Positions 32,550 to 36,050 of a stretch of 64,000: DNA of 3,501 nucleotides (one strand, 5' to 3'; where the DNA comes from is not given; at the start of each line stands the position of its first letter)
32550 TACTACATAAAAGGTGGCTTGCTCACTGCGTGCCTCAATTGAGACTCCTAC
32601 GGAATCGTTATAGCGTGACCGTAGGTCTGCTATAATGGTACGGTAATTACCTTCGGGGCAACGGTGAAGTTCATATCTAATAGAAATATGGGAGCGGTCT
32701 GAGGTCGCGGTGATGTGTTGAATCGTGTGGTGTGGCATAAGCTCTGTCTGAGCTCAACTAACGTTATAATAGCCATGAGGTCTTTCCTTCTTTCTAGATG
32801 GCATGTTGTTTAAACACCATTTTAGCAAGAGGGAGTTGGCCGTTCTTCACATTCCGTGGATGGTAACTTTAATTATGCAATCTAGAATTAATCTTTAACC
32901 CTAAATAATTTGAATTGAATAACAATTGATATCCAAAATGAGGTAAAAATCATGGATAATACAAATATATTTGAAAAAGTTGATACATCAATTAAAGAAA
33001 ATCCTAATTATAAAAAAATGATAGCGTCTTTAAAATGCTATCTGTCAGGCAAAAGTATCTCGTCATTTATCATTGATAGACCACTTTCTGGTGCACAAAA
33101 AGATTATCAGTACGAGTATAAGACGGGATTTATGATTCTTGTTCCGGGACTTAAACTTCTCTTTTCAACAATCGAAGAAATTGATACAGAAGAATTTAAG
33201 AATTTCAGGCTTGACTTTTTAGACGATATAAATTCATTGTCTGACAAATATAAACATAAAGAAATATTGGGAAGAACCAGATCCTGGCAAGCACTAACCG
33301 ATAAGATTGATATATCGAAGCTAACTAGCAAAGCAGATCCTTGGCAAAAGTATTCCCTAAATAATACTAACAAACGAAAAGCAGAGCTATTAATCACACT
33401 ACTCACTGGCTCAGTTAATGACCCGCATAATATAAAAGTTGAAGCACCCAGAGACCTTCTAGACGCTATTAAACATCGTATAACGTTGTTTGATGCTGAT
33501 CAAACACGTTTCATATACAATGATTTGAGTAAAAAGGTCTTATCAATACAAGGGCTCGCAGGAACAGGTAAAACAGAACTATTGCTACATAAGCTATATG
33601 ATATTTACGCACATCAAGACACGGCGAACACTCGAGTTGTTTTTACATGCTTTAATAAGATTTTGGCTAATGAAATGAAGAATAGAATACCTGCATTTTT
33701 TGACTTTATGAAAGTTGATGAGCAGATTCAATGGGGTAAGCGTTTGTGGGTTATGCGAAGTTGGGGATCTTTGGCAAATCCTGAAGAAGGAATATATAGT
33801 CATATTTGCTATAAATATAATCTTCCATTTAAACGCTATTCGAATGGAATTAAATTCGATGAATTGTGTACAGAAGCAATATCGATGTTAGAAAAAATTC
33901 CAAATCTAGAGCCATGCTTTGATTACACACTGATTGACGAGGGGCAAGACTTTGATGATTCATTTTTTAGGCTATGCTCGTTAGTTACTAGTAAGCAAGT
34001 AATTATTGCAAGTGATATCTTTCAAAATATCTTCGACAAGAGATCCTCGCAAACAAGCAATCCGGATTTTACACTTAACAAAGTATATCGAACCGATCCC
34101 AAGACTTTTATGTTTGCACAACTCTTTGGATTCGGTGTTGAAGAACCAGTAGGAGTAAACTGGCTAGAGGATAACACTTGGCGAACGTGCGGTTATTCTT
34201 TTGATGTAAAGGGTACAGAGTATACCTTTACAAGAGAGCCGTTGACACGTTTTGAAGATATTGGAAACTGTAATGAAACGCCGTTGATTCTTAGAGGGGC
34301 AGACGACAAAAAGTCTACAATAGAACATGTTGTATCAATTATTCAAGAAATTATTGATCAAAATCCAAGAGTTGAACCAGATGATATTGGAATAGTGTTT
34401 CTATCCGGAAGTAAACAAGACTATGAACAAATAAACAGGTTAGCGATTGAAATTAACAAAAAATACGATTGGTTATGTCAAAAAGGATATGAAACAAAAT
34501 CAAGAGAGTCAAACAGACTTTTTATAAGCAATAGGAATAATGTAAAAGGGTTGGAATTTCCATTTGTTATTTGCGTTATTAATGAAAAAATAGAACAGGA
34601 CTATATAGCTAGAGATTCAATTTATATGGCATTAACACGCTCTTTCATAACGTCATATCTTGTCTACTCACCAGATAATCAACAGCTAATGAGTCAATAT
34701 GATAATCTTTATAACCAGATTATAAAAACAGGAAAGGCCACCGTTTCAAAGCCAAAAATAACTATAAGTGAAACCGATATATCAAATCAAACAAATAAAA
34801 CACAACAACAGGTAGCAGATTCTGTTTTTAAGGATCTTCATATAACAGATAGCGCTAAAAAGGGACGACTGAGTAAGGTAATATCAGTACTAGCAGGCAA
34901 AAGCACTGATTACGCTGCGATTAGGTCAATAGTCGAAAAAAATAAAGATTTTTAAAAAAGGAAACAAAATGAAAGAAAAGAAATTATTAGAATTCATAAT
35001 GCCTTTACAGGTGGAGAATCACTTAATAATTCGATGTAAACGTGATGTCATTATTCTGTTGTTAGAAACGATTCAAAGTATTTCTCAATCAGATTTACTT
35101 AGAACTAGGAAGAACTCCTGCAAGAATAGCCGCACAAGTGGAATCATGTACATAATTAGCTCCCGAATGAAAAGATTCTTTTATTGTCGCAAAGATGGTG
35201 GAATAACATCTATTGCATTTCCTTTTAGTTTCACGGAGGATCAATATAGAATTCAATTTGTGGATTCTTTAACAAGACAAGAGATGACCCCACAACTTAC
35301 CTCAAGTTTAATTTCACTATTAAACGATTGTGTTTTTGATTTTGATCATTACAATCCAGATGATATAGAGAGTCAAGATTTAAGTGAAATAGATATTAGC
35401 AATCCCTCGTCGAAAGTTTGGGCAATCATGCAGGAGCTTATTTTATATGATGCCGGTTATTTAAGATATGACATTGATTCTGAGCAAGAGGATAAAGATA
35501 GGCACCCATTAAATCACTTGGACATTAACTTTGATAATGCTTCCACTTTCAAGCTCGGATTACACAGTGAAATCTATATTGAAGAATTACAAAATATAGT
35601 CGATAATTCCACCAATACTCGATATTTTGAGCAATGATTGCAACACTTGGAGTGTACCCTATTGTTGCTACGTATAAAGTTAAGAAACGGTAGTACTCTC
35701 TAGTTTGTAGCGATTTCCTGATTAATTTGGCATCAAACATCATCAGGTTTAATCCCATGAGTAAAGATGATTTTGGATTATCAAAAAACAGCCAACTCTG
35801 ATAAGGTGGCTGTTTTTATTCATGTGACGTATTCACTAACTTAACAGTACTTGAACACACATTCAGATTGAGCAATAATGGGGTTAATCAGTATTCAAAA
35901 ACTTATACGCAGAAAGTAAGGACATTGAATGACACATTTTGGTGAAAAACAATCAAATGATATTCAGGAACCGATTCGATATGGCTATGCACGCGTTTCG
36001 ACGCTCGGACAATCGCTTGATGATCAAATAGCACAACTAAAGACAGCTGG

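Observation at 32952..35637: AT-rich two-gene cassette: nuclease-like N-terminus + UvrD-type helicase, with a tightly linked unknown 222-aa partner, embedded in an RM/recombinase defence island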

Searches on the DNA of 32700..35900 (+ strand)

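Call 9: search_dna_similar(query=window:32700-35900:+, collection=plasmids, mode=near, max_rows=25)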
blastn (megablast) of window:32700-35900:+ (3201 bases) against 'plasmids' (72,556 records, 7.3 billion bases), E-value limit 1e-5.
Records with a match: 5; places in all: 5; records where one place covers at least 80% of the query: 0.
Best place of each record, by identity: 80-90% 5.
By first word of the organism name: Lacticaseibacillus 5.
By predicted mobility (MOB-suite, as given by PLSDB): mobilizable 4; non-mobilizable 1.
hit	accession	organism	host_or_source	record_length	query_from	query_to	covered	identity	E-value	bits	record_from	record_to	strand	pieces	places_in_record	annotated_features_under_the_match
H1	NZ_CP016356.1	Lacticaseibacillus paracasei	cell culture,starter culture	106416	3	186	6%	82.0%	2e-34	156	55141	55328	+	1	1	hypothetical protein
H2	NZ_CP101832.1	Lacticaseibacillus paracasei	Purified bacteria,koumiss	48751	3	186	6%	82.0%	2e-34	156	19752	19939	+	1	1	IS30 family transposase | hypothetical protein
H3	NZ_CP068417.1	Lacticaseibacillus paracasei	organism,fermented milk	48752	3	186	6%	82.0%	2e-34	156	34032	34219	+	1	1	IS30 family transposase | hypothetical protein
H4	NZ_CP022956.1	Lacticaseibacillus paracasei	cell cuture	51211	3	186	6%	82.0%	2e-34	156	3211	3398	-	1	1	IS30 family transposase | hypothetical protein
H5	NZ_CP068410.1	Lacticaseibacillus paracasei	organism,fermented milk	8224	119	186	2%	84.1%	4e-7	66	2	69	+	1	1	hypothetical protein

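Call 85: get_annotated_region(hit=H2, flank=3000)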
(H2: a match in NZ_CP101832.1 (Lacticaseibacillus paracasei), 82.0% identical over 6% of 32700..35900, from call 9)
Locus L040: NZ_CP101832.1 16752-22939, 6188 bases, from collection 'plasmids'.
description: Lacticaseibacillus paracasei strain SMN-LBK plasmid unnamed1, complete sequence
organism: Lacticaseibacillus paracasei (NCBI taxid 1597)
taxonomy: Bacteria; Bacillota; Bacilli; Lactobacillales; Lactobacillaceae; Lacticaseibacillus; Lacticaseibacillus paracasei
host: -; source: Purified bacteria,koumiss; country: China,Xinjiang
typing (MOB-suite, as given by PLSDB): mobilizable; relaxase MOBP,MOBP
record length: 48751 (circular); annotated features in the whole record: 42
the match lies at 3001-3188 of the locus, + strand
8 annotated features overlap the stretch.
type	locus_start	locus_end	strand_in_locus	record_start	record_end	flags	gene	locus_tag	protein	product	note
CDS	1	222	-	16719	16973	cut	-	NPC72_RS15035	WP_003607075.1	hypothetical protein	-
CDS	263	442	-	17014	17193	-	-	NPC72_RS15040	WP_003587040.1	hypothetical protein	-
CDS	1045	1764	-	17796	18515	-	-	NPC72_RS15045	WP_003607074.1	hypothetical protein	-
CDS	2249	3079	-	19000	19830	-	-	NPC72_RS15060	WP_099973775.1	IS30 family transposase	-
CDS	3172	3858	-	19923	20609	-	-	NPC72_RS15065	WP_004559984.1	hypothetical protein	-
CDS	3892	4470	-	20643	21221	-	-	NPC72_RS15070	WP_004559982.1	hypothetical protein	-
CDS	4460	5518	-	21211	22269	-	-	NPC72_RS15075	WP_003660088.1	replication initiator protein A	-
CDS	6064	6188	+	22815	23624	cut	-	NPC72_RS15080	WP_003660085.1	AAA family ATPase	-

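Call 105: search_dna_similar(query=L042:6899-9516:+, collection=ecoli_genomes, mode=distant, max_rows=12, rows=spread)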
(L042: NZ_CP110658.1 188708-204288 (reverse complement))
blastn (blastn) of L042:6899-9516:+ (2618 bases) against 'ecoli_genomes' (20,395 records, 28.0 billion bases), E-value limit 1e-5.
Records with a match: 37; places in all: 37; records where one place covers at least 80% of the query: 32.
Genomes with a match: 37 of 5426; with a place that covers at least 80% of the query: 32. Places per genome that has any: lowest 1, median 1, highest 1. On chromosomes: 37 places; on plasmids: 0.
Best place of each record, by identity: 80-90% 32; 60-80% 5.
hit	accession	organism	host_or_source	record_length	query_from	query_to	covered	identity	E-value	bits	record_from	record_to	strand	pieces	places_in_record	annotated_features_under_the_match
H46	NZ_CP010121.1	Escherichia coli strain C4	cow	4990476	1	2618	100%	82.9%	0e+0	2709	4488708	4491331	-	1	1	DEAD/DEAH box helicase | hypothetical protein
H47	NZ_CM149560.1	Escherichia coli strain MEI7BO1-21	Soil surface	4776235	1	2618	100%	82.3%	0e+0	2637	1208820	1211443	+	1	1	STM2767 family DEAD/DEAH box helicase | STM2766 family helicase-associated protein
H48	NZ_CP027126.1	Escherichia coli strain AR_0374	missing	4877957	1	2618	100%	82.2%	0e+0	2633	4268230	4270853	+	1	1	DEAD/DEAH box helicase | hypothetical protein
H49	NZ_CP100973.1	Escherichia coli strain ET300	Hoplobatrachus rugulosus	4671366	1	2618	100%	82.2%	0e+0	2633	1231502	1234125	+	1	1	DEAD/DEAH box helicase | hypothetical protein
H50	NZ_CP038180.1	Escherichia coli strain 2 HS-C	Homo sapiens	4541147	1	2618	100%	82.2%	0e+0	2628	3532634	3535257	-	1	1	DEAD/DEAH box helicase | hypothetical protein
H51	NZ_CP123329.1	Escherichia coli strain AREA_497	Homo sapiens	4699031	1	2618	100%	82.2%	0e+0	2628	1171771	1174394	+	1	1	DEAD/DEAH box helicase | hypothetical protein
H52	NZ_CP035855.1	Escherichia coli TW11681 strain TW11681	-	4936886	1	2618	100%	82.2%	0e+0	2624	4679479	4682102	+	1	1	DEAD/DEAH box helicase | hypothetical protein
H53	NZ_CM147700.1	Escherichia coli strain 25-07233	Homo sapiens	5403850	1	2618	100%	82.2%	0e+0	2624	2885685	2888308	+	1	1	DEAD/DEAH box helicase | hypothetical protein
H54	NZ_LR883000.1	Escherichia coli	-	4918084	1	2618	100%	82.2%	0e+0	2624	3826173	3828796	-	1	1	DEAD/DEAH box helicase | hypothetical protein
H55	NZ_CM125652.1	Escherichia coli strain ZH177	pig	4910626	1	2618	100%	82.1%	0e+0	2615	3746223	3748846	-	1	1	DEAD/DEAH box helicase | hypothetical protein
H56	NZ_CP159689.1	Escherichia coli strain Z142-6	hospital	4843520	490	1145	25%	64.7%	3e-18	104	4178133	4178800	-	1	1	ATP-binding domain-containing protein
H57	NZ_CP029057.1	Escherichia coli strain FORC_081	chicken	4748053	490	1145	25%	64.5%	3e-18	104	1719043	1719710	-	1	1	DEAD/DEAH box helicase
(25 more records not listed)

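Call 106: get_annotated_region(hit=H47, flank=12000)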
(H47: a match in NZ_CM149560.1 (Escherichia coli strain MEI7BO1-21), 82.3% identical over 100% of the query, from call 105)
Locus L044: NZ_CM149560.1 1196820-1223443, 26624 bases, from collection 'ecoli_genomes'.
description: Escherichia coli strain MEI7BO1-21 chromosome, whole genome shotgun sequence
organism: Escherichia coli strain MEI7BO1-21 (NCBI taxid 562)
replicon: chromosome; assembly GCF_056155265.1
host: -; source: Soil surface; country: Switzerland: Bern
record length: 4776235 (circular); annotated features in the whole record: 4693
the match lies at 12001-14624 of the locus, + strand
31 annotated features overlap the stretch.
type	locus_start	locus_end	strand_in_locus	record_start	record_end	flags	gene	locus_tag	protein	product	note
CDS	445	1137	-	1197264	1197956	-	-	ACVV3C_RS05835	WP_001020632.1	XRE family transcriptional regulator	-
CDS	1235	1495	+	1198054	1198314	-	-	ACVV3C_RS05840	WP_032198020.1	helix-turn-helix domain-containing protein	-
CDS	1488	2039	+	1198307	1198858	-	ymfL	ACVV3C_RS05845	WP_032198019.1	protein YmfL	-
CDS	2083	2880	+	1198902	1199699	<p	-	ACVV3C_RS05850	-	phage replication protein O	incomplete; partial in the middle of a contig; missing N-terminus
CDS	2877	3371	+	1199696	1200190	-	-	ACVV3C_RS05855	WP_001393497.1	PerC family transcriptional regulator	-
CDS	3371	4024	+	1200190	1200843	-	-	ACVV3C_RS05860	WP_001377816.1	phage N-6-adenine-methyltransferase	-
CDS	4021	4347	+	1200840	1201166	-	-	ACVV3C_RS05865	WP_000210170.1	LexA family protein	-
CDS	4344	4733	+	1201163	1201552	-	-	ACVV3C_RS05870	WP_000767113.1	RusA family crossover junction endodeoxyribonuclease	-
CDS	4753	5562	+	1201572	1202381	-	-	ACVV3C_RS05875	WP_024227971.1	KilA-N domain-containing protein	-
CDS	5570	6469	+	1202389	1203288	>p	-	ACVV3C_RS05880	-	DUF968 domain-containing protein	incomplete; partial in the middle of a contig; missing C-terminus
CDS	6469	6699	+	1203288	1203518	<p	-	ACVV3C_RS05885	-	phage tail assembly protein T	incomplete; partial in the middle of a contig; missing N-terminus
CDS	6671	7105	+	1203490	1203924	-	-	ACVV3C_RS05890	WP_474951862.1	phage tail tip domain-containing protein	-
CDS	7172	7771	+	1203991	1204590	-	-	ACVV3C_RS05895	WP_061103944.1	Ail/Lom family outer membrane beta-barrel protein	-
CDS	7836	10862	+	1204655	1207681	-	-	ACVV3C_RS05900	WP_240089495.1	phage tail protein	-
CDS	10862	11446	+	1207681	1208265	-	-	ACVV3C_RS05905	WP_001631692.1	tail fiber assembly protein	-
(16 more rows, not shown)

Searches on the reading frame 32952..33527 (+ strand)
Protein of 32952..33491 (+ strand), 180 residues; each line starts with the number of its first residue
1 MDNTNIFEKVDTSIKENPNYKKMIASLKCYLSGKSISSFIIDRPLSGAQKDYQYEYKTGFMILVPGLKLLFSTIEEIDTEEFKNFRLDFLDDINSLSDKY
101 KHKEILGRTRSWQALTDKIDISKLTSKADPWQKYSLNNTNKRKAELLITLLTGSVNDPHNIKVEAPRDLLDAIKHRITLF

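Call 57: predict_structure(alignment_id=A6)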
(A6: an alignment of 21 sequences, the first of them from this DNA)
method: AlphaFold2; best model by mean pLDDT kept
length: 192 residues; sequences in the alignment: 21
mean_pLDDT: 83.5   pTM: 0.78
mean pLDDT of the five models: 83.5, 82.5, 82.4, 81.4, 81.1
residues with pLDDT >= 90: 110; 70-90: 41; 50-70: 26; < 50: 15
segments of 3 or more residues with pLDDT < 50: 1-3, 181-192
pLDDT, mean of each block of 10 residues (from residue 1): 74 95 93 89 88 93 96 96 96 90 87 95 82 93 91 69 65 58 44 38
secondary structure, 60 per line:
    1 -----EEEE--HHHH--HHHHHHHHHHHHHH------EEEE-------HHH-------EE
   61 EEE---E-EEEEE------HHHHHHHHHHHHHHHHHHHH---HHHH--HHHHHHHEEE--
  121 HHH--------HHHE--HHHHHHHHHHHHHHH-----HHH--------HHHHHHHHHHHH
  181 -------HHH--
elements in order: E6-9 H12-15 H18-31 E38-41 E59-63 E69-73 H80-99 H103-106 H109-115 E116-118 H138-152 H169-180

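Call 110: search_protein_families(library=pfam, proteins=[window:32952-33491:+], max_evalue=5)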
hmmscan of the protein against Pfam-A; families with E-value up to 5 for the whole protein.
window:32952-33491:+ (180 aa): 0 families

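Call 112: search_solved_structures(query=A6, max_evalue=5)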
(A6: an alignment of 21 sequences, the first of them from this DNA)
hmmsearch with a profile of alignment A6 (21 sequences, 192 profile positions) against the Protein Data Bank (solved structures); distinct sequences matched with E-value up to 5: 26.
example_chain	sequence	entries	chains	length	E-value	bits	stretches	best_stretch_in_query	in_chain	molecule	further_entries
2va1_A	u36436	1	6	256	0.21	14.5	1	74-160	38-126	URIDYLATE KINASE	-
5n4p_A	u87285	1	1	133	0.22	14.5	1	112-166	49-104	Myelin P2 protein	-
6xvy_B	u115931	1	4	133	0.27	14.2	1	117-166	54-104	Myelin P2 protein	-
4a1y_A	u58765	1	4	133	0.3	14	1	115-166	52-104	MYELIN P2 PROTEIN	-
5n4m_A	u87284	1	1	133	0.32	13.9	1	113-166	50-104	Myelin P2 protein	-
6xua_B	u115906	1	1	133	0.33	13.9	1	116-166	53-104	Myelin P2 protein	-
6xu5_A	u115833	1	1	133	0.34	13.8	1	117-166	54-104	Myelin P2 protein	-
6xuw_A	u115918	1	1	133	0.34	13.8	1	115-166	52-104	Myelin P2 protein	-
2wut_A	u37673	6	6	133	0.34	13.8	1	117-166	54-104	MYELIN P2 PROTEIN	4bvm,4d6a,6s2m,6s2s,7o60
6xvr_A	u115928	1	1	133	0.34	13.8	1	114-166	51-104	Myelin P2 protein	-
6sts_A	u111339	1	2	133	0.34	13.8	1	114-166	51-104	Myelin P2 protein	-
6xw9_A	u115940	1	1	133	0.34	13.8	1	117-166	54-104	Myelin P2 protein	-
6xu9_A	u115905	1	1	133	0.34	13.8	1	117-166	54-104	Myelin P2 protein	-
6ew2_A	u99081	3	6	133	0.35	13.8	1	118-166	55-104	Myelin P2 protein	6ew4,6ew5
4d6b_A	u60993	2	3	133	0.35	13.8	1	116-166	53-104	MYELIN P2 PROTEIN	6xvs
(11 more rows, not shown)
